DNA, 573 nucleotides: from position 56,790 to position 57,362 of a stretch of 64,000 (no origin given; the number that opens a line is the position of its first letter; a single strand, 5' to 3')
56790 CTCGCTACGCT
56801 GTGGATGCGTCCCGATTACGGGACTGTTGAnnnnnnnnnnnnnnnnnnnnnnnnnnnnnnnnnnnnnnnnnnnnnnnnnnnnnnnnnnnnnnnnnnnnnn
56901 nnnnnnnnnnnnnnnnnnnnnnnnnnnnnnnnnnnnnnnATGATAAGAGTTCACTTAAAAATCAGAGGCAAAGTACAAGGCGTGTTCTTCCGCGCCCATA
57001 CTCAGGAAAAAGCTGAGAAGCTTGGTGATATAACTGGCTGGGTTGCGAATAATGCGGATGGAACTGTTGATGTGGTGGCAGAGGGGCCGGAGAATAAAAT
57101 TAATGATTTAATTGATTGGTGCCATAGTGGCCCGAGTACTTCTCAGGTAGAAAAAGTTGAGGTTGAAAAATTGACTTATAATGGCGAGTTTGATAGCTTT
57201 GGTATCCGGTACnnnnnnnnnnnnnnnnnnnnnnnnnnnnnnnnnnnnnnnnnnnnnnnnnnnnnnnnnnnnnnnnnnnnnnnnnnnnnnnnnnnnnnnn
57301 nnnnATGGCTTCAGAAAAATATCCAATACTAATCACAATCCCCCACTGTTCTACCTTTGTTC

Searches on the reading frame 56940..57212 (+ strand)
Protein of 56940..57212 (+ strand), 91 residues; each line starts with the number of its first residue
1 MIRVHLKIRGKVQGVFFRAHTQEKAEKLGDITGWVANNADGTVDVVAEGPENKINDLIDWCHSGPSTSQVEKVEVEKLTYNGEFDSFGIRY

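Call 6: search_protein_families(library=pfam, proteins=[window:56940-57212:+])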
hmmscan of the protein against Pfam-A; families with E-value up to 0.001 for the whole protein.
window:56940-57212:+ (91 aa): 1 family
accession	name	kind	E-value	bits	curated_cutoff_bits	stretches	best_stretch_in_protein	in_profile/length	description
PF00708.24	Acylphosphatase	-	1.5e-27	96.2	22.5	1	5-89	2-85/85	Acylphosphatase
